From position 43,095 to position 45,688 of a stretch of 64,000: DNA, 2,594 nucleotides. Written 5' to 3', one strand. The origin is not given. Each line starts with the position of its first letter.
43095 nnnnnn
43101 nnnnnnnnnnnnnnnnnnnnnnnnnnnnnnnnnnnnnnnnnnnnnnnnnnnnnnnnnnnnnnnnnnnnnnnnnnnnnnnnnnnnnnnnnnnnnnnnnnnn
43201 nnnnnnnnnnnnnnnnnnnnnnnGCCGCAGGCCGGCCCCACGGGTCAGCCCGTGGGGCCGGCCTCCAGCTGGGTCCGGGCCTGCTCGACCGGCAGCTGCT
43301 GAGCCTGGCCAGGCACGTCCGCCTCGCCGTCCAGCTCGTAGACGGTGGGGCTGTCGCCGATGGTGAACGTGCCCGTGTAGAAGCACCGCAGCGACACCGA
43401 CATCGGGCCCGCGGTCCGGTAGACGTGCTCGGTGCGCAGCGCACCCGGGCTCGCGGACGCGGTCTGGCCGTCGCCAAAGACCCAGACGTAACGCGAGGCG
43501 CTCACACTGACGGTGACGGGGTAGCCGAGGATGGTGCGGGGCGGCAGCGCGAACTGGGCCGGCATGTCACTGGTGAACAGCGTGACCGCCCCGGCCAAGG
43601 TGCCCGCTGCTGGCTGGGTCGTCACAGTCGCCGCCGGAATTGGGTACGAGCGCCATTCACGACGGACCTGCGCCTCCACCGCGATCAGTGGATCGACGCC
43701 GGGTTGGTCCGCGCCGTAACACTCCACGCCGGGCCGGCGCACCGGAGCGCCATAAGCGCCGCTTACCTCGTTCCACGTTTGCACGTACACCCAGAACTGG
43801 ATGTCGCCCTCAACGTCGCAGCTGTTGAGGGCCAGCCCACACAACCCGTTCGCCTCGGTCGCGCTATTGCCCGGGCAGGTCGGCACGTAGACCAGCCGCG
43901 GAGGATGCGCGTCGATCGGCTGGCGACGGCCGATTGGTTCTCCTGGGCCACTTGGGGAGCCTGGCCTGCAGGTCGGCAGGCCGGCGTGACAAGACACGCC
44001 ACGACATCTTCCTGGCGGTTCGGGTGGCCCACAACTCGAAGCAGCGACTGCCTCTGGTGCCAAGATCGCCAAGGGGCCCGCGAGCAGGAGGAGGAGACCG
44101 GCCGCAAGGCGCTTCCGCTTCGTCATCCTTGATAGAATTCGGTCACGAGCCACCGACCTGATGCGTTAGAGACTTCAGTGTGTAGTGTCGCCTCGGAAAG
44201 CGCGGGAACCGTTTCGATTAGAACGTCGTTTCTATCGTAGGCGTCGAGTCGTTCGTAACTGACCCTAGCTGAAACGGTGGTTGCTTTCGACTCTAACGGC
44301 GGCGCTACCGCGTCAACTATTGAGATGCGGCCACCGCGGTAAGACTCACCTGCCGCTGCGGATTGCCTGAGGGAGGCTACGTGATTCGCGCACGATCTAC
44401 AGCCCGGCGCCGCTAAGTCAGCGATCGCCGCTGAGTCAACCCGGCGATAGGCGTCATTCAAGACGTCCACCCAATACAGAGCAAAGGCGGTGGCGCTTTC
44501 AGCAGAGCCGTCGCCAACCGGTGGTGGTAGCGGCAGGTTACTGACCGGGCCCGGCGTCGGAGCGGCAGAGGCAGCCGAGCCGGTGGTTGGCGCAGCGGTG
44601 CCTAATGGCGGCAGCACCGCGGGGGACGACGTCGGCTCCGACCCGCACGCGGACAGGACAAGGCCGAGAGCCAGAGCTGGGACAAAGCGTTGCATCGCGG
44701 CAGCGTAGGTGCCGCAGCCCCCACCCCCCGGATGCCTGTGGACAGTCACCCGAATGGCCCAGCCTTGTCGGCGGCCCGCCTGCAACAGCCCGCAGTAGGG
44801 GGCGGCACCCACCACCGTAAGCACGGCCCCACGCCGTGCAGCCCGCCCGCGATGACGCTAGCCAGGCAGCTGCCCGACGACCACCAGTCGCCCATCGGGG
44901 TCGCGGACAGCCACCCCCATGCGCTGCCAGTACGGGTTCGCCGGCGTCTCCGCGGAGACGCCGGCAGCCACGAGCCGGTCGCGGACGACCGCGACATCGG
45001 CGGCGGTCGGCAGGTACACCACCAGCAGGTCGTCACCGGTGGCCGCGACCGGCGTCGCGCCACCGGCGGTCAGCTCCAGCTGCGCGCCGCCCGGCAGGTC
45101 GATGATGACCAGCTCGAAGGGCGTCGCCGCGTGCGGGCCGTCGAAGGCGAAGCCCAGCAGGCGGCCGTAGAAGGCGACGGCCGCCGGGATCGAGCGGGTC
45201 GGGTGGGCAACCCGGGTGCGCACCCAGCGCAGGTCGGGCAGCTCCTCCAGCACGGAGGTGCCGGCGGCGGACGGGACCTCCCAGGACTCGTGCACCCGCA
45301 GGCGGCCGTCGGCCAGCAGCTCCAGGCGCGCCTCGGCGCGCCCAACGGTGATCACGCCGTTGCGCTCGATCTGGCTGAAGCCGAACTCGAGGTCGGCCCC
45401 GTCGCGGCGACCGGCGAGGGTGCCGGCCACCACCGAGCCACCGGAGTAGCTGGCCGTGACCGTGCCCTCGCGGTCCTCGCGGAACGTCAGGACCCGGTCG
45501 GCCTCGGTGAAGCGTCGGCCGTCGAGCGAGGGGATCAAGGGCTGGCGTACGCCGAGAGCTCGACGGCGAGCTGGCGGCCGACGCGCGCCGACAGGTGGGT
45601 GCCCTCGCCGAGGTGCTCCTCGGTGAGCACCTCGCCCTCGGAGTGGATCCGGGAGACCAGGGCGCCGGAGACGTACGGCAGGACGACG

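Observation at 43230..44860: Lower-GC two-gene islet (DUF6318-like lipoprotein plus Cys-rich PKD-like secreted protein) between lexA and the hflX operon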

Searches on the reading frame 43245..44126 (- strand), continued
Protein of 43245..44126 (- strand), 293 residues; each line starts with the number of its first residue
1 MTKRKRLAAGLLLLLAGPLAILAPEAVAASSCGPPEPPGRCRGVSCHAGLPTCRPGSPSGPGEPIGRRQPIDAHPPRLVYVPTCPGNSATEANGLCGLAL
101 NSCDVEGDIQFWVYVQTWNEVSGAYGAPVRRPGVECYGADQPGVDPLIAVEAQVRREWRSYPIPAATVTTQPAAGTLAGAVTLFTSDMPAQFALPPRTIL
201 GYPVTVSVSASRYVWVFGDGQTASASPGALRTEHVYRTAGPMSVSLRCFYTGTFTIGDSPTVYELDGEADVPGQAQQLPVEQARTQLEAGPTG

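Call 80: get_annotated_region(hit=H3, flank=4000)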
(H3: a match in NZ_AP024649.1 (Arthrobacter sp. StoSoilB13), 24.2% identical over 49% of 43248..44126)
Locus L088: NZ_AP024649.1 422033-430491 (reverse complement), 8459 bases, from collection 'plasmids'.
description: Arthrobacter sp. StoSoilB13 plasmid StoSoilB13-2, complete sequence
organism: Arthrobacter sp. StoSoilB13 (NCBI taxid 2830993)
taxonomy: Bacteria; Actinomycetota; Actinomycetes; Micrococcales; Micrococcaceae; Arthrobacter; Arthrobacter sp. StoSoilB13
host: -; source: -; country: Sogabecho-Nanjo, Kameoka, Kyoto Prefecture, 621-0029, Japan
typing (MOB-suite, as given by PLSDB): non-mobilizable
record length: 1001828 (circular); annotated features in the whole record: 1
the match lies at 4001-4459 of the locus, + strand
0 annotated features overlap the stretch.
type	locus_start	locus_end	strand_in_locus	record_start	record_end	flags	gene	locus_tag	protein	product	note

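Call 92: find_related_loci(query=A4, collection=metagenome_contigs, flank=4000)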
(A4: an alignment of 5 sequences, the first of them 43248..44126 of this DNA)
Query A4 (293 aa) in metagenome_contigs; peptide patterns used: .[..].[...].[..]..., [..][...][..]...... (x = any residue, [..] = any of these).
600 stretches matched a pattern (row limit reached: there are more); 3 encode a relative of the query (tblastn E <= 1e-3); 3 distinct loci.
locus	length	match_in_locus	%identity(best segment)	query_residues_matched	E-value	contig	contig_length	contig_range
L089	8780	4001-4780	46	32-288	3e-63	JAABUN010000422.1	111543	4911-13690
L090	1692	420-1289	45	3-289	2e-60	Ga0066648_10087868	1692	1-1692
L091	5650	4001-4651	40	80-291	5e-43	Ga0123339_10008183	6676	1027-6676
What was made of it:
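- Tried and rejected: The narrower A4 gave only 3 loci (call 92).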

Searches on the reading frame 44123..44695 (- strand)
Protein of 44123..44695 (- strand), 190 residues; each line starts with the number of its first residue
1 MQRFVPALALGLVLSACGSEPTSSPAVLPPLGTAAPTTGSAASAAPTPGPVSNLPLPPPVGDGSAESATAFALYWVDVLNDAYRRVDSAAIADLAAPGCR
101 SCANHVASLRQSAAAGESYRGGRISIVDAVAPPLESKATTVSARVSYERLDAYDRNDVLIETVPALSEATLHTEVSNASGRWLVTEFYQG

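Call 4: search_protein_families(library=pfam, proteins=[window:44123-44695:-], max_evalue=0.01)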
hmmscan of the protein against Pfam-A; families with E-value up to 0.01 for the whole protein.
window:44123-44695:- (190 aa): 1 family
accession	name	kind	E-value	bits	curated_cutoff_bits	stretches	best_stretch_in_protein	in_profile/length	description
PF19843.4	DUF6318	-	1.6e-05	25.7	23.8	1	52-186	13-156/158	Family of unknown function (DUF6318)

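Call 5: search_protein_families(library=ncbifam, proteins=[window:44123-44695:-], max_evalue=0.01)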
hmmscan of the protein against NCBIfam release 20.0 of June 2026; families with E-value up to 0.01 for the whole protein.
window:44123-44695:- (190 aa): 0 families

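Call 20: find_homologous_proteins(query=window:44126-44695:-)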
Query window:44126-44695:-: 2539 candidates shared short words with the query, none scored E <= 0.001.
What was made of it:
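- Tried and rejected: A word-seeded search with geneA found no homologue (call 20).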

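Call 24: search_solved_structures(query=A1, max_evalue=1)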
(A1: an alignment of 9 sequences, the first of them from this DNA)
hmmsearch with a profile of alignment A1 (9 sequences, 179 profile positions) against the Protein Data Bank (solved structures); distinct sequences matched with E-value up to 1: 5.
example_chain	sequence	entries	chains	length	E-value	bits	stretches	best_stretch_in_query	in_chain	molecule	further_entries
8fy5_C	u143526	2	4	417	0.034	17.2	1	19-82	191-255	Lysosome-associated membrane glycoprotein 1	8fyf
1pu4_A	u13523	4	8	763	0.043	16.9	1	7-48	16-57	Membrane copper amine oxidase | MEMBRANE PRIMARY AMINE OXIDASE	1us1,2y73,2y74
6e5f_A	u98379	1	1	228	0.12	15.4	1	5-52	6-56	Lipid binding protein LpqN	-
6e5d_A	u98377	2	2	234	0.13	15.3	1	5-52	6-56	Lipid binding protein LpqN | Probable conserved lipoprotein LpqN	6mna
9wcx_X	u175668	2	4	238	0.4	13.8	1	8-42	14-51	Superoxide dismutase [Cu-Zn]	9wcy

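Call 27: search_protein_families(library=pfam, alignment_id=A1, max_evalue=0.1)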
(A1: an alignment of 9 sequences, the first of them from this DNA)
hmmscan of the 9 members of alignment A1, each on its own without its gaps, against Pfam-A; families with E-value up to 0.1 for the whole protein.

A. member 1, seq(190 aa): 1 family
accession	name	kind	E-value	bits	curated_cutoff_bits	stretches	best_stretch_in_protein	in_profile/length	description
PF19843.4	DUF6318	-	1.6e-05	25.7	23.8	1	52-186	13-156/158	Family of unknown function (DUF6318)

B. families by the number of members that match (of 9 scanned): 3 families
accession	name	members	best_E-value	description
PF19843.4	DUF6318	8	9.9e-13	Family of unknown function (DUF6318)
PF04280.21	Tim44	1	0.004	Tim44-like domain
PF21827.1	New_glue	1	0.0082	New glue protein family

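Call 47: predict_structure(protein=window:44126-44695:-)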
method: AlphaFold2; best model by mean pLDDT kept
length: 190 residues; sequences in the alignment: 1
mean_pLDDT: 39.9   pTM: 0.27
mean pLDDT of the five models: 39.9, 38.5, 37.7, 36.8, 34.3
residues with pLDDT >= 90: 0; 70-90: 0; 50-70: 14; < 50: 176
segments of 3 or more residues with pLDDT < 50: 1-55, 60-70, 80-176, 178-184, 188-190
pLDDT, mean of each block of 10 residues (from residue 1): 32 39 32 35 38 47 45 52 43 40 39 30 32 37 41 40 43 46 45
secondary structure, 60 per line:
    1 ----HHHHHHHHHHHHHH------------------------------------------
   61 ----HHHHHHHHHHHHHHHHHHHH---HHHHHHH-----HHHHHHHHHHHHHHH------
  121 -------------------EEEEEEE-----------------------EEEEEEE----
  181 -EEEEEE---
elements in order: H5-18 H65-84 H88-94 H100-114 E140-146 E170-176 E182-187
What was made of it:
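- Tried and rejected: The single-sequence AlphaFold model of geneA was unusable (pLDDT 40, call 47), so I did not run a fold search on it.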

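Call 48: search_protein_representatives(protein=window:44126-44695:-)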
Query: 190 residues. Proteins with E-value up to 0.001 (for the whole library): 1033; up to 1e-10: 76; up to 1e-30: 1. The best 150 are listed.
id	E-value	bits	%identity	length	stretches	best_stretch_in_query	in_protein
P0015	1.3e-41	159.0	50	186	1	1-187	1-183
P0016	1.5e-26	109.8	41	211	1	18-189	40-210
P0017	2.8e-24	102.5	35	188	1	5-186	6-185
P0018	2.9e-24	102.4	37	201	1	2-182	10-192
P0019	1.3e-22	97.0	37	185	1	6-187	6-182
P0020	2.4e-22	96.2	40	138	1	54-188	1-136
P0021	8.0e-22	94.5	34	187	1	6-186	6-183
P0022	8.0e-22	94.5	39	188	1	1-186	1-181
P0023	1.6e-20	90.3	36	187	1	1-186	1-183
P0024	2.6e-20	89.5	33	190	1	7-187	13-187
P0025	1.1e-19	87.5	38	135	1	64-187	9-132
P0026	2.1e-19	86.6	38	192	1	8-186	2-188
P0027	1.0e-18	84.4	35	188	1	9-185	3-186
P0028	2.7e-18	83.0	30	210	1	7-186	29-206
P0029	4.9e-18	82.1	38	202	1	10-190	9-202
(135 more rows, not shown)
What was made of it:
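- Closest known: Pfam PF19843 DUF6318. Different: geneA is a very divergent member: its best relative among 1.84 billion representatives is 50% identical (call 48).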

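Call 49: find_encoding_contigs(protein=P0015, flank=6000, max_places=3)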
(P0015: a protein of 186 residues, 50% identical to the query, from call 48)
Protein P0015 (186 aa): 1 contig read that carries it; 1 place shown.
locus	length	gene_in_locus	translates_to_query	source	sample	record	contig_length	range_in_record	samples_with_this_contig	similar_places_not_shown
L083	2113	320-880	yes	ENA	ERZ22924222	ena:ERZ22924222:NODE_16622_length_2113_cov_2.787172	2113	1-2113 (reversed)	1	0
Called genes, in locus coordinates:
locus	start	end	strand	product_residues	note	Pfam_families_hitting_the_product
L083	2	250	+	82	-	?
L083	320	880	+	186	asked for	PF19843:DUF6318 (weak)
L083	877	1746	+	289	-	-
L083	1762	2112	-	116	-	?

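Call 63: find_encoding_contigs(protein=P0016, flank=6000, max_places=2)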
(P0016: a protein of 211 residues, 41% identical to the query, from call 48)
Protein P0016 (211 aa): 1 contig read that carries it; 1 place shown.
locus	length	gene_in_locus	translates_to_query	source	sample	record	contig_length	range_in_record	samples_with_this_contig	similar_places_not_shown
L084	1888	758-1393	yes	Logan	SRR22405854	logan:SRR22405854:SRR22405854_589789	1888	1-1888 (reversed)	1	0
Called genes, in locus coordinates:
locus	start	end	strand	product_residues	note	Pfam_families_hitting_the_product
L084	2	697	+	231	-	?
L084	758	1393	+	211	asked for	-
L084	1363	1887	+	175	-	?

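Call 64: find_encoding_contigs(protein=P0017, flank=6000, max_places=2)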
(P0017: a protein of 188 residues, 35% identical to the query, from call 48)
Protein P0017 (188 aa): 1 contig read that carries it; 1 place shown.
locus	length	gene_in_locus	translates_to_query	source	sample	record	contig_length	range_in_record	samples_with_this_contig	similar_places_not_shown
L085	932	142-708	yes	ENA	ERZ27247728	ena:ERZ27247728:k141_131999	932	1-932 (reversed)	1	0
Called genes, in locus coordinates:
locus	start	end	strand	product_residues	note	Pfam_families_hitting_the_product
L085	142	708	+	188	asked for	PF19843:DUF6318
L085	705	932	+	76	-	?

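Call 65: find_encoding_contigs(protein=P0019, flank=6000, max_places=2)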
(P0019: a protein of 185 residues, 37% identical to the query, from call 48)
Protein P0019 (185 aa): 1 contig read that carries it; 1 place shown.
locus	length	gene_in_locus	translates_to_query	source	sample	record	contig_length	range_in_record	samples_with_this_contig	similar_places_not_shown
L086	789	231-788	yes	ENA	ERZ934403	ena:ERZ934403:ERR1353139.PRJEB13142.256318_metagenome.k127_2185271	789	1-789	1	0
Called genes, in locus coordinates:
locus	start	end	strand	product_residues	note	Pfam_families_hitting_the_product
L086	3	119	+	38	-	?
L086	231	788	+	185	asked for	PF19843:DUF6318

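Call 72: search_protein_families(library=padloc, proteins=[window:44126-44695:-], max_evalue=0.01)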
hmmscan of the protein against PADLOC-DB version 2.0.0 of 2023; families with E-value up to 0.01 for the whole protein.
window:44126-44695:- (190 aa): 0 families

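Call 73: search_protein_families(library=phrogs, proteins=[window:44126-44695:-], max_evalue=0.01)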
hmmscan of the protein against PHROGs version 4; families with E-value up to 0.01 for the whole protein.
window:44126-44695:- (190 aa): 0 families

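Call 76: search_dna_similar(query=window:44126-44695:-, collection=plasmids, mode=protein, max_evalue=0.001, max_rows=8)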
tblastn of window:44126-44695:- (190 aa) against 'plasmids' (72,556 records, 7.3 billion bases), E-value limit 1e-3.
No match.

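Call 77: search_dna_similar(query=window:44126-44695:-, collection=phages, mode=protein, max_evalue=0.001, max_rows=8)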
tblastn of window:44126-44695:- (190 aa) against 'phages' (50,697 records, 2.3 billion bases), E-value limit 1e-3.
No match.

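Call 96: search_protein_families(library=pfam, alignment_id=A5, max_evalue=0.1)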
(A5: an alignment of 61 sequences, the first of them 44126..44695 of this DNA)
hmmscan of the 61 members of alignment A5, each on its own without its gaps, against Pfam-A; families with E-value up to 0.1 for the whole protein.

A. member 1, window:44126-44695:- (190 aa): 1 family
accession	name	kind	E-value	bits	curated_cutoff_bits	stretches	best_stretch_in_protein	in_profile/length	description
PF19843.4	DUF6318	-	1.6e-05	25.7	23.8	1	52-186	13-156/158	Family of unknown function (DUF6318)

B. families by the number of members that match (of 61 scanned): 16 families
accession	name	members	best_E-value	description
PF19843.4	DUF6318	61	3.6e-21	Family of unknown function (DUF6318)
PF08139.17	LPAM_1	6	0.00038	Prokaryotic membrane lipoprotein lipid attachment site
PF04280.21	Tim44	2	0.0005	Tim44-like domain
PF11921.14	DUF3439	2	0.0066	Domain of unknown function (DUF3439)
PF21827.1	New_glue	2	0.0067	New glue protein family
PF05642.16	Sporozoite_P67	1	0.0046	Sporozoite P67 surface antigen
PF24994.1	GIL1_IRKI_C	1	0.0082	GIL1/IRKI C-terminal domain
PF13355.12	ARC6-like_IMS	1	0.023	ARC6-like, IMS domain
PF19760.4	DUF6247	1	0.027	Family of unknown function (DUF6247)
PF10647.15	Gmad1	1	0.05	Lipoprotein LpqB beta-propeller domain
PF09956.15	Phage_cement_2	1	0.054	Phage cement protein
PF14392.11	zf-CCHC_4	1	0.059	Zinc knuckle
PF13899.12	Thioredoxin_7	1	0.064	Thioredoxin-like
PF23793.1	LysC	1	0.07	Rz1-like lysis system protein LysC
PF14441.12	OTT_1508_deam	1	0.08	OTT_1508-like deaminase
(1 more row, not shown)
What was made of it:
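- On DUF6318 (PF19843): Eight of 9 locus homologues match (call 27), as do 61 of 61 database relatives (call 96).
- Weak hints of an NTF2-like fold in geneA (calls 27, 96).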

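Call 97: search_solved_structures(query=A5, max_evalue=1)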
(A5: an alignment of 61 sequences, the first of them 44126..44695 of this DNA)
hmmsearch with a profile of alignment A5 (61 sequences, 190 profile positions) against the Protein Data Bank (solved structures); distinct sequences matched with E-value up to 1: 14.
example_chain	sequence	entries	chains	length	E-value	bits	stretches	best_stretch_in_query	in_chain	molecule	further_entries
6tad_A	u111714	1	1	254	0.0024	21.1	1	5-63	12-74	SLT domain-containing protein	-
6taf_A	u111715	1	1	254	0.0024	21.1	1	5-63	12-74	SLT domain-containing protein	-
6ta9_A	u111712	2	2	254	0.0024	21.1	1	5-63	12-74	SLT domain-containing protein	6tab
9ia2_C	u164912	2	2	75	0.0063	19.7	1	5-66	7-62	LPS-assembly lipoprotein LptM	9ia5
8h1r_C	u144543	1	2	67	0.0068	19.6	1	5-65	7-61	Uncharacterized lipoprotein YifL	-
6e5f_A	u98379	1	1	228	0.023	17.9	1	5-49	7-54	Lipid binding protein LpqN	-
6e5d_A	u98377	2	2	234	0.023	17.9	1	5-49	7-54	Lipid binding protein LpqN | Probable conserved lipoprotein LpqN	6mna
9wcx_X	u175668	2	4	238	0.088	16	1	7-44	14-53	Superoxide dismutase [Cu-Zn]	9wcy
5ot1_A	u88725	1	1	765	0.3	14.3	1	7-49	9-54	Pullulanase type II, GH13 family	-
6t1w_C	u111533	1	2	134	0.36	14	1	5-52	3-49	Outer membrane lipoprotein RcsF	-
3zbi_C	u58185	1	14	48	0.37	14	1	7-37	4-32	TRAN PROTEIN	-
7mbz_E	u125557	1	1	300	0.56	13.4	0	6-33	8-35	Lipoprotein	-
7mw8_D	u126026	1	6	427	0.85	12.8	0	4-43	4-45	Phosphodiesterase-nucleotide pyrophosphatase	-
8adg_D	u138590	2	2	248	0.95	12.6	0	2-30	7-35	Outer membrane protein assembly factor BamD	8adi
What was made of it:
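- Tried and rejected: Profile searches of PDB sequences with geneA alignments hit only lipoprotein signal peptides (calls 24, 97).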

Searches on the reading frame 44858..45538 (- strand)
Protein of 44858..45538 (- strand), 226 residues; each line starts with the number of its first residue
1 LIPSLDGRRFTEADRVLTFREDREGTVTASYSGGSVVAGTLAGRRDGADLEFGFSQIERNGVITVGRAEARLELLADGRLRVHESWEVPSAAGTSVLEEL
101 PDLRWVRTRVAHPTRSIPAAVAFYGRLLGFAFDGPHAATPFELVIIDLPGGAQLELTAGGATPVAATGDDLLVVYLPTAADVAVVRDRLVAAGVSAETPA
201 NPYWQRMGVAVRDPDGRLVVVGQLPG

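Call 4: search_protein_families(library=pfam, proteins=[window:44858-45538:-], max_evalue=0.01)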
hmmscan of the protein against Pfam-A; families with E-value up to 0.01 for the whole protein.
window:44858-45538:- (226 aa): 2 families
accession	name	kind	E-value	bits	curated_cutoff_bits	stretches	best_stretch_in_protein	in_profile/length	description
PF22659.2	YycE-like_C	-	3.9e-14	52.8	27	1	169-220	1-52/55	YycE-like C-terminal domain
PF00903.31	Glyoxalase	-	9.1e-09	36.2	20.6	1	111-219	6-119/121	Glyoxalase/Bleomycin resistance protein/Dioxygenase superfamily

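Call 5: search_protein_families(library=ncbifam, proteins=[window:44858-45538:-], max_evalue=0.01)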
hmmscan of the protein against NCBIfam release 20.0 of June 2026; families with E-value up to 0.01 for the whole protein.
window:44858-45538:- (226 aa): 0 families

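Call 72: search_protein_families(library=padloc, proteins=[window:44861-45538:-], max_evalue=0.01)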
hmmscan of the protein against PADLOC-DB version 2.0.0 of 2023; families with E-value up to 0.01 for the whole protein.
window:44861-45538:- (226 aa): 0 families
